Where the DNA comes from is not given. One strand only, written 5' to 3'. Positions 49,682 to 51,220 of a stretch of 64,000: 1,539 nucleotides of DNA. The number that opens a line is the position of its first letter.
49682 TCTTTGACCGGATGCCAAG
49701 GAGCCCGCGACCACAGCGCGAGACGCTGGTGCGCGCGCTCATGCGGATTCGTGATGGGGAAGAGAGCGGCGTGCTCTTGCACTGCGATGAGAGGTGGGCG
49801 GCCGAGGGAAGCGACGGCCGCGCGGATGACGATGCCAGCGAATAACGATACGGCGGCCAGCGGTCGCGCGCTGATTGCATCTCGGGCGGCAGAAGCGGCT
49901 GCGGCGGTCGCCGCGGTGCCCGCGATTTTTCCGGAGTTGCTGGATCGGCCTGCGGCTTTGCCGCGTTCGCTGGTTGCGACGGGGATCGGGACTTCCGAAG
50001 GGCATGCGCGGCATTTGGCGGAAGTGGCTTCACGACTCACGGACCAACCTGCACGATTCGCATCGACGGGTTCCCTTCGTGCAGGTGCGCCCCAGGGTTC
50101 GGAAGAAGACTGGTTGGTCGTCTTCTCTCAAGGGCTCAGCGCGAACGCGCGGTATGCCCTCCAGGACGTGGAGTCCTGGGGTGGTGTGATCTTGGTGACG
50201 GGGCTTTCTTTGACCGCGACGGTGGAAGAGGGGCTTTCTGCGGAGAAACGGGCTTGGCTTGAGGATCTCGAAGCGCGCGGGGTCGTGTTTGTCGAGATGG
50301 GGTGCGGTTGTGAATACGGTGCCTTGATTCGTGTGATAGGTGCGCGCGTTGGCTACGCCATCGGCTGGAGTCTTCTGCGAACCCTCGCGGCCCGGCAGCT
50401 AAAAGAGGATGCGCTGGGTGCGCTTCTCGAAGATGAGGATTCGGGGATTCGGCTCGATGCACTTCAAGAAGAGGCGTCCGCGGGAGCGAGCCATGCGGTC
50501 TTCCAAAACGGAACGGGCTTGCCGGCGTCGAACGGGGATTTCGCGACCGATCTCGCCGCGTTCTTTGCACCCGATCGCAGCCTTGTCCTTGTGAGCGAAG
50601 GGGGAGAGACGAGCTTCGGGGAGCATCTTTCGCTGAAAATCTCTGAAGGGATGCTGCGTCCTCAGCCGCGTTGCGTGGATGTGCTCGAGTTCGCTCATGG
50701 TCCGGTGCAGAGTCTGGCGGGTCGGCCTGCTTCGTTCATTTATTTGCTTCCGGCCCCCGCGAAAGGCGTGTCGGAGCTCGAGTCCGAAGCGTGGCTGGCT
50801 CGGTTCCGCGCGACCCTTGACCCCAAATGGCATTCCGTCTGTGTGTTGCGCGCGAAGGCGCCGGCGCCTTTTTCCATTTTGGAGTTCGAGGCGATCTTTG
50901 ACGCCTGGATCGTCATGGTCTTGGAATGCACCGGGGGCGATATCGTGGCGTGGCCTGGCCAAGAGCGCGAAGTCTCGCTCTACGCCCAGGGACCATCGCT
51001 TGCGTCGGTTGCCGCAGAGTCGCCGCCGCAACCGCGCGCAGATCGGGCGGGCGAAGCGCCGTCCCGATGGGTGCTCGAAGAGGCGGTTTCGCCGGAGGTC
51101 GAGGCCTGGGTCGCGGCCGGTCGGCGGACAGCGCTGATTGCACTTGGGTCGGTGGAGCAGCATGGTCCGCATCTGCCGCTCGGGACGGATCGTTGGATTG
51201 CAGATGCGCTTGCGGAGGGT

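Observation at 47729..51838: Coupled cytochrome c / Tyr-less GTP cyclohydrolase II / double-SIS-creatininase operon: candidate undescribed GTP-derived cofactor module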

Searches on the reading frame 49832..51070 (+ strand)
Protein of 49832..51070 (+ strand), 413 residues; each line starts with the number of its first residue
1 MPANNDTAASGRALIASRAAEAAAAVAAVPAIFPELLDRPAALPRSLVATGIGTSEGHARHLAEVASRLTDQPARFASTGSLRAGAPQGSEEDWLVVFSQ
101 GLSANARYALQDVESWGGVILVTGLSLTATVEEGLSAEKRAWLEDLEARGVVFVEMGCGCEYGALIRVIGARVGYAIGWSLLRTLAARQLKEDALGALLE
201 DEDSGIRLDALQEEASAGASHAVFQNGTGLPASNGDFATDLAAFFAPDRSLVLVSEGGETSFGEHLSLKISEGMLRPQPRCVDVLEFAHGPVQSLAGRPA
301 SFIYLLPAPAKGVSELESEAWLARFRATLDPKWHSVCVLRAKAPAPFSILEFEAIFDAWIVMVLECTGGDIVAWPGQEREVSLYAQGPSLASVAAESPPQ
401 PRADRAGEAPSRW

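Call 12: search_protein_families(library=pfam, proteins=[window:49832-51070:+], max_evalue=10)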
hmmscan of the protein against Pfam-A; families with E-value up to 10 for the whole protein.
window:49832-51070:+ (413 aa): 0 families

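Call 30: search_protein_representatives(protein=window:49832-51010:+)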
Query: 393 residues. Proteins with E-value up to 0.001 (for the whole library): 437; up to 1e-10: 283; up to 1e-30: 29. The best 150 are listed.
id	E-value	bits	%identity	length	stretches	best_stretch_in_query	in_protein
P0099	1.5e-107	376.4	58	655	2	136-391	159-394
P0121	6.4e-88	311.8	52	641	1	7-391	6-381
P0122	8.5e-70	252.2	67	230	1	5-193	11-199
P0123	9.7e-68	245.4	45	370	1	8-388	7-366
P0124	1.6e-53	198.6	59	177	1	5-177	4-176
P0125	6.8e-40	153.8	37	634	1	11-389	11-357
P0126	7.6e-40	153.6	67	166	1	1-127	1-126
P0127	1.1e-39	153.0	39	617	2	4-187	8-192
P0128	2.3e-38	148.7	39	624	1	8-391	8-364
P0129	8.7e-38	146.8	40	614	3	8-194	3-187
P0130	7.6e-37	143.7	40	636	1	10-389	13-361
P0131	7.7e-37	143.7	40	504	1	2-385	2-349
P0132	2.5e-36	142.0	38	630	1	22-390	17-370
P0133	3.5e-36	141.5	48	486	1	173-389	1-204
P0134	7.5e-36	140.4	38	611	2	34-190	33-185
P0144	4.7e-32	128.0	36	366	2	10-188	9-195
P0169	1.7e-24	103.1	32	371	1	11-386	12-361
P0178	3.2e-23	98.9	38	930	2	5-186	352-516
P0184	2.8e-22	95.8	30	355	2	256-384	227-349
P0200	6.1e-20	88.1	43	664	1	8-189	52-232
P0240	6.2e-18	81.5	29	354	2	42-178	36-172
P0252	2.3e-17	79.6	34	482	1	10-367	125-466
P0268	2.7e-16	76.1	34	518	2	43-194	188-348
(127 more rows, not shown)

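Call 31: search_protein_families(library=pfam, proteins=[P0125, P0178, P0123, P0144, P0169, P0252, P0268, P0184, P0240, P0200], max_evalue=0.01)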
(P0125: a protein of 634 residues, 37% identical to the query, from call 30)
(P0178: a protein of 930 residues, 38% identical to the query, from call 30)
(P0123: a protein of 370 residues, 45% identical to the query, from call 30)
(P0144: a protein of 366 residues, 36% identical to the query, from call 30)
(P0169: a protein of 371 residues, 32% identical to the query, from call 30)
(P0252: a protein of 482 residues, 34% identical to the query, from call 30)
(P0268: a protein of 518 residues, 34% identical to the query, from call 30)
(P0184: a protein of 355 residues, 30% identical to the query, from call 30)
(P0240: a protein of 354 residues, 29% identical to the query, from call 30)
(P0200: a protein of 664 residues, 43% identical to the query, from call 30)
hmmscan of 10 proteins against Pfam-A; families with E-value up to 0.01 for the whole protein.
P0125 (634 aa): 1 family
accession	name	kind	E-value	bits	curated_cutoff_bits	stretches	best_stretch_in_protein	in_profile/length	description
PF02633.19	Creatininase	-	6.1e-57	193.2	31.3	1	376-610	1-235/238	Creatinine amidohydrolase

P0178 (930 aa): 2 families
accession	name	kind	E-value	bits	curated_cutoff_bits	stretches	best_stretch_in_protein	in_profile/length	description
PF02633.19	Creatininase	-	8.9e-64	215.6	31.3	1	693-920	4-234/238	Creatinine amidohydrolase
PF00925.25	GTP_cyclohydro2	-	2.1e-44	151.4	23.3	2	15-176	6-161/165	GTP cyclohydrolase II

P0123 (370 aa): 0 families

P0144 (366 aa): 0 families

P0169 (371 aa): 0 families

P0252 (482 aa): 0 families

P0268 (518 aa): 0 families

P0184 (355 aa): 0 families

P0240 (354 aa): 0 families

P0200 (664 aa): 1 family
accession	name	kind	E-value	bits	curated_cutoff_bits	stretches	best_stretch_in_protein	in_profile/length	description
PF02633.19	Creatininase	-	3.4e-22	79.5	31.3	1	467-534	51-119/238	Creatinine amidohydrolase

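Call 33: find_encoding_contigs(protein=P0178, flank=8000, max_places=3)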
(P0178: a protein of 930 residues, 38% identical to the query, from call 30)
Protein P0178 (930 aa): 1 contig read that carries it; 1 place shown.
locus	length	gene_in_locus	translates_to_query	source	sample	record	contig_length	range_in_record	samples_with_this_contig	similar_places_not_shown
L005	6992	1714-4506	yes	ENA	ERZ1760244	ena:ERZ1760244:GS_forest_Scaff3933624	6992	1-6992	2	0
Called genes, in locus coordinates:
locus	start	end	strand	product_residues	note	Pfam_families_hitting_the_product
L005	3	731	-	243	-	?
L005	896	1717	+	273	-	PF00034:Cytochrom_C, PF13442:Cytochrome_CBB3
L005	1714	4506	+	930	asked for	PF00925:GTP_cyclohydro2, PF02633:Creatininase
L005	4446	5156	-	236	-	-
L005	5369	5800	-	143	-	PF13441:Gly-zipper_YMGG (weak), PF13436:Gly-zipper_OmpA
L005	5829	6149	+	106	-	PF01722:BolA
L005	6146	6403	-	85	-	PF04226:Transgly_assoc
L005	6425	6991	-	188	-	?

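Call 35: find_encoding_contigs(protein=P0169, flank=7000, max_places=3)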
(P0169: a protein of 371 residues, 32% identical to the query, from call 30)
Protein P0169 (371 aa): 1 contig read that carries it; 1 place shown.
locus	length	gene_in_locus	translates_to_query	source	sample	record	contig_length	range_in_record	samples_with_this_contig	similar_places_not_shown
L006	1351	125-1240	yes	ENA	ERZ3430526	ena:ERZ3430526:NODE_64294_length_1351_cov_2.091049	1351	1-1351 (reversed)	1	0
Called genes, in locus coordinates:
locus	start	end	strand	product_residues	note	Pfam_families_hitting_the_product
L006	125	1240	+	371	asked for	-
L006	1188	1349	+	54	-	?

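Call 36: find_encoding_contigs(protein=P0184, flank=7000, max_places=3)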
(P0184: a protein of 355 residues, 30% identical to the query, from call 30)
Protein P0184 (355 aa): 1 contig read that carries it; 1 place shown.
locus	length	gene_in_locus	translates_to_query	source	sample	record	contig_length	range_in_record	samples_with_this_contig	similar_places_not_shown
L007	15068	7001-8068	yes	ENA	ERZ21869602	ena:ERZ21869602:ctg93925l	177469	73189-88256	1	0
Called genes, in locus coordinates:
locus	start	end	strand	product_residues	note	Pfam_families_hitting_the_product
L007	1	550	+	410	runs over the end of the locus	PF01979:Amidohydro_1, PF07969:Amidohydro_3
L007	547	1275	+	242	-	PF02633:Creatininase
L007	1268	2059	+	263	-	PF02633:Creatininase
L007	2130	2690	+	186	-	PF03069:FmdA_AmdA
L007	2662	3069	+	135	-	PF03069:FmdA_AmdA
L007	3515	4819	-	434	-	PF01425:Amidase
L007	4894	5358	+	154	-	PF14588:YjgF_endoribonc, PF01042:Ribonuc_L-PSP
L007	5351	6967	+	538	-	PF00925:GTP_cyclohydro2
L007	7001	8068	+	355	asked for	-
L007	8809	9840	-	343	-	PF01048:PNP_UDP_1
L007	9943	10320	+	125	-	PF00190:Cupin_1 (weak), PF07883:Cupin_2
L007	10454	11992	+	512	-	PF00962:A_deaminase, PF19326:AMP_deaminase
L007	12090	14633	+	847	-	PF07715:Plug, PF00593:TonB_dep_Rec_b-barrel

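Call 37: find_encoding_contigs(protein=P0125, flank=7000, max_places=3)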
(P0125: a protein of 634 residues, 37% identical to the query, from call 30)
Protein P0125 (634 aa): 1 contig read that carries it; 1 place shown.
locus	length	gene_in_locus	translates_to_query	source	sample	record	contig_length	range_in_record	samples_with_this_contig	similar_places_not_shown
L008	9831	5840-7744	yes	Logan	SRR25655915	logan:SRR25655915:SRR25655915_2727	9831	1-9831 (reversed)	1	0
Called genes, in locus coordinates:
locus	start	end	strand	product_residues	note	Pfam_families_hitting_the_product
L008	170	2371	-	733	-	PF04879:Molybdop_Fe4S4, PF00384:Molybdopterin, PF01568:Molydop_binding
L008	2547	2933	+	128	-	PF01022:HTH_5, PF12840:HTH_20, PF09339:HTH_IclR (weak)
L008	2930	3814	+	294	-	PF02492:cobW, PF13191:AAA_16 (weak), PF07683:CobW_C (weak)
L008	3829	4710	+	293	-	PF00034:Cytochrom_C (weak), PF13442:Cytochrome_CBB3 (weak)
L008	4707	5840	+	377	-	PF00925:GTP_cyclohydro2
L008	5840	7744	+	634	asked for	PF02633:Creatininase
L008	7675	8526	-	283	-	-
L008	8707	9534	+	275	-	PF01697:Glyco_transf_92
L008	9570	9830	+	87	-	?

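Call 45: find_related_loci(query=A3, collection=genome_contigs, flank=10000)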
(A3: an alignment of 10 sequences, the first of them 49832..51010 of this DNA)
Query A3 (393 aa) in genome_contigs; peptide patterns used: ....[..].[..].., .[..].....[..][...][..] (x = any residue, [..] = any of these).
269 stretches matched a pattern; 245 encode a relative of the query (tblastn E <= 1e-3); the best 80 are kept; 80 distinct loci.
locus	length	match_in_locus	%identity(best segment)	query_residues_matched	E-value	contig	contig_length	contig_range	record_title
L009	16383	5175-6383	65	1-390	7e-163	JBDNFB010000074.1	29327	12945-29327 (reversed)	MAG: Myxococcota bacterium isolate concoct.101.ELB k141_347006, whole genome shotgun sequence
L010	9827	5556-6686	56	1-388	8e-129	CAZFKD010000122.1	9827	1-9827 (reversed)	MAG TPA_asm: uncultured Spirochaetaceae bacterium isolate SRP072547_co1_164 genome assembly, contig: NODE_13845_length_9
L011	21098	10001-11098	56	6-390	2e-122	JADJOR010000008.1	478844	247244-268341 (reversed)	MAG: Deltaproteobacteria bacterium isolate Fred_18-Q3-R57-64_BAT3C.701 tig00005388-10-4789580, whole genome shotgun sequ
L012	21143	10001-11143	55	1-392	4e-121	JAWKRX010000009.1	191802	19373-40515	MAG: Myxococcota bacterium isolate BC2.74 BC2.74.fa-9, whole genome shotgun sequence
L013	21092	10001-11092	57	3-390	1e-120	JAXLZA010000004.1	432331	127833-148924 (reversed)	MAG: Myxococcota bacterium isolate STL-MYXA1 C2.238.fa-4, whole genome shotgun sequence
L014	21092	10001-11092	55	6-390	8e-121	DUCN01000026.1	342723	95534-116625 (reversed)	MAG TPA_asm: Myxococcales bacterium isolate UWMA-0330 NODE_16_length_342723_cov_0.188667, whole genome shotgun sequence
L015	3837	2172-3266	53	3-390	7e-123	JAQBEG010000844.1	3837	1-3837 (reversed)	MAG: Deltaproteobacteria bacterium isolate MAG_424_bin-21 424_bin-21_ctg-844, whole genome shotgun sequence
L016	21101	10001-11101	56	1-389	6e-120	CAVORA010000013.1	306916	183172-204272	MAG: uncultured delta proteobacterium isolate MFD09964.bin.2.4 genome assembly, contig: contig_59738, whole genome shotg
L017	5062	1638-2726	56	11-392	2e-120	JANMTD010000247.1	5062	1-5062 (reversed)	MAG: Deltaproteobacteria bacterium isolate SOY_29_metabat_276 SOY_29_k141_302616, whole genome shotgun sequence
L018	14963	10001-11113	56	3-389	8e-119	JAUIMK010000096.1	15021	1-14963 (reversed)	MAG: bacterium isolate Co_bin.94 NODE_22079_length_15021_cov_1.345374, whole genome shotgun sequence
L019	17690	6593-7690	56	1-388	2e-117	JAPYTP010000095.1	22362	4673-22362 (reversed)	MAG: Myxococcota bacterium isolate PW6.metabat2.187 PW6_3125_length_22362_cov_8.160622, whole genome shotgun sequence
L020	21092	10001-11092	51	6-390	2e-116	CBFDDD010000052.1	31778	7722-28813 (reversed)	MAG TPA_asm: uncultured Myxococcales bacterium isolate SRR26215691_binner13_Refined_41 genome assembly, contig: ERZ25073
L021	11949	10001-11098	56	1-387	2e-115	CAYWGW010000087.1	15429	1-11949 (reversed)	MAG TPA_asm: uncultured Spirochaetaceae bacterium isolate SRP141376_co3_17 genome assembly, contig: NODE_10486_length_15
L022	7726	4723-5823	55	4-390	1e-114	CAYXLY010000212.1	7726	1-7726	MAG TPA_asm: uncultured Spirochaetaceae bacterium isolate binchicken_co13_458 genome assembly, contig: NODE_15771_length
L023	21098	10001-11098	55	2-389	2e-111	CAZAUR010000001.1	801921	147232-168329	MAG TPA_asm: uncultured Spirochaetaceae bacterium isolate binchicken_co46_630 genome assembly, contig: NODE_1_length_801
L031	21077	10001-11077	32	11-390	1e-43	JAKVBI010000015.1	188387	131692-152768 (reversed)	MAG: Myxococcota bacterium isolate ALOHA_ZT_24 ZT-Myxococcota-1_15, whole genome shotgun sequence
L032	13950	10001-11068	36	7-393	2e-42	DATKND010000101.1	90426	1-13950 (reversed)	MAG TPA_asm: Myxococcota bacterium isolate SMAG_U14728 k141_4474841, whole genome shotgun sequence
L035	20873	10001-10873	33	45-385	8e-39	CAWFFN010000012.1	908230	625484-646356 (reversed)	MAG: uncultured delta proteobacterium isolate MFD00822.bin.1.250 genome assembly, contig: contig_82241, whole genome sho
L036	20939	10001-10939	35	45-388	7e-39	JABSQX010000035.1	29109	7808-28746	MAG: Myxococcales bacterium isolate DT_71 DT-Myxococcota-3_scaffold_35, whole genome shotgun sequence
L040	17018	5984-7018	31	11-388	7e-35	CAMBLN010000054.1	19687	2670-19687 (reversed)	MAG: Opitutus sp. GAS368 isolate ZE-03apr19-77 genome assembly, contig: ZE-03apr19-C3776, whole genome shotgun sequence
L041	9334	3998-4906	31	45-385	4e-34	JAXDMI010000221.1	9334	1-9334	MAG: Myxococcales bacterium isolate BP_638 scaffold_2324563, whole genome shotgun sequence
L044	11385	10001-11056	29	1-388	5e-33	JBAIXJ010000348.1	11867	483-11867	MAG: Opitutales bacterium isolate bin_2 c_000001296511, whole genome shotgun sequence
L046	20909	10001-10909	32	45-387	2e-32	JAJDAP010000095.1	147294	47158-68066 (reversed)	MAG: Deltaproteobacteria bacterium isolate OFTM159 OFTM159_94, whole genome shotgun sequence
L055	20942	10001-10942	30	45-387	4e-32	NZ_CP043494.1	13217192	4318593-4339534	Archangium minus strain Cbm 6 chromosome, complete genome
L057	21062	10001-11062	32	2-384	2e-31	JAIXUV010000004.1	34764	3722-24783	MAG: Verrucomicrobiales bacterium isolate D1_MAG_00042 pond_D1_MAG_00042_000000000003, whole genome shotgun sequence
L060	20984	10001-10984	29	34-384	1e-30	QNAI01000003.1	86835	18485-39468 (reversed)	MAG: Verrucomicrobia bacterium isolate B12_G4 B12_Guay4_scaffold_00017, whole genome shotgun sequence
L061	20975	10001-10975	33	5-384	2e-30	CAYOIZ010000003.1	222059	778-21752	MAG TPA_asm: uncultured Candidatus Binatia bacterium isolate binchicken_co199_112 genome assembly, contig: NODE_52_lengt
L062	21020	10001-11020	32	7-384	2e-30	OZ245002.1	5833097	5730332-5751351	MAG: Myxococcota bacterium isolate 641f811d-2bae-4d89-87bb-445edc559d6d genome assembly, chromosome: 1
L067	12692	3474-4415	31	44-387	5e-30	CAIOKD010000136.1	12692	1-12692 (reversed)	MAG: uncultured Verrucomicrobia bacterium isolate LaPlata_bin-0894 genome assembly, contig: bin-0894:136/337, whole geno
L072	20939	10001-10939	29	45-390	1e-29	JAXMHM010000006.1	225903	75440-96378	MAG: Opitutaceae bacterium isolate STL-VER4 C2.164.fa-6, whole genome shotgun sequence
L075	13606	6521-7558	29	10-388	2e-29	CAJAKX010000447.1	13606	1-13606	MAG: uncultured Opitutae bacterium isolate A-3_bin-153 genome assembly, contig: bin-153:447/459, whole genome shotgun se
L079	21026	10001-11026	28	23-390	4e-29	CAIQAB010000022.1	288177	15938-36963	MAG: uncultured Verrucomicrobia bacterium isolate Ki3-D1_bin-0330 genome assembly, contig: bin-0330:22/34, whole genome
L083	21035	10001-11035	29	11-388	1e-28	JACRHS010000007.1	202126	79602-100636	MAG: Opitutia bacterium isolate NC_groundwater_1783_Pr3_B-0.1um_64_19 SR-2_scaffold_141_559045, whole genome shotgun seq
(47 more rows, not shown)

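Call 74: search_protein_families(library=pfam, proteins=[L040:515-985:-, L075:3840-4799:+, L067:1825-3294:+, L067:1244-1729:+, L083:4470-5159:+, L060:6953-8338:+, L072:7376-7870:-, L057:9053-9631:+, L079:6833-7633:+, L044:3020-3994:-], max_evalue=0.001)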
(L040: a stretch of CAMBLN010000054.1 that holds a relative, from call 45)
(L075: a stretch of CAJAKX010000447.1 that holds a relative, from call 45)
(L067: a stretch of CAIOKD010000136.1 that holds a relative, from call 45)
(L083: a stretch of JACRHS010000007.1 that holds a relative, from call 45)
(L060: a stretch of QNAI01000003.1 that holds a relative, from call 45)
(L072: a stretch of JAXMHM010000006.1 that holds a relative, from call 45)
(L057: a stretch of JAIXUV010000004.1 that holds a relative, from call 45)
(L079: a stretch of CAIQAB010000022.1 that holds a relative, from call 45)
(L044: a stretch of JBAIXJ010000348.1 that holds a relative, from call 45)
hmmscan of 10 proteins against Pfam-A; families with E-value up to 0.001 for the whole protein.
L040:515-985:- (157 aa): 2 families
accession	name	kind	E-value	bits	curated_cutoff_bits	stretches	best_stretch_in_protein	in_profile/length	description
PF14588.11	YjgF_endoribonc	-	3.9e-20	72.6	35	1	13-147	6-139/148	YjgF/chorismate_mutase-like, putative endoribonuclease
PF01042.26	Ribonuc_L-PSP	-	1.3e-07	32.1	27.3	1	21-154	4-119/121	Endoribonuclease L-PSP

L075:3840-4799:+ (320 aa): 0 families

L067:1825-3294:+ (490 aa): 2 families
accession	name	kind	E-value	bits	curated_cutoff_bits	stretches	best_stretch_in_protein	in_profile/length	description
PF01471.23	PG_binding_1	-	3e-15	56.6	23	1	180-231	6-57/57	Putative peptidoglycan binding domain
PF03734.19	YkuD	-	6.8e-15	56.3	23.4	1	320-450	3-142/146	L,D-transpeptidase catalytic domain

L067:1244-1729:+ (162 aa): 1 family
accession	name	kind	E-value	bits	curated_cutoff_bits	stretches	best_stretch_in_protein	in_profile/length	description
PF04020.18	Phage_holin_4_2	-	1.7e-28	99.7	28.8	1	18-122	2-105/105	Mycobacterial 4 TMS phage holin, superfamily IV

L083:4470-5159:+ (230 aa): 0 families

L060:6953-8338:+ (462 aa): 2 families
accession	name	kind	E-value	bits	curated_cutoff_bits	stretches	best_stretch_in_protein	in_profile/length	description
PF00860.26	Xan_ur_permease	-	4.9e-44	151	27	1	35-414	6-387/389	Permease family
PF00916.26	Sulfate_transp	-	0.00073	18.8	23.2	1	84-382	74-359/380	Sulfate permease family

L072:7376-7870:- (165 aa): 0 families

L057:9053-9631:+ (193 aa): 0 families

L079:6833-7633:+ (267 aa): 0 families

L044:3020-3994:- (325 aa): 2 families
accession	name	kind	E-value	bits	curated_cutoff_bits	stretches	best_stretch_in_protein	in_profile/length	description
PF00005.33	ABC_tran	-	1.1e-32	114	25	1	93-231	2-136/137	ABC transporter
PF13191.12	AAA_16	-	4.1e-05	24.6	32.6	1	101-229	21-140/167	AAA ATPase domain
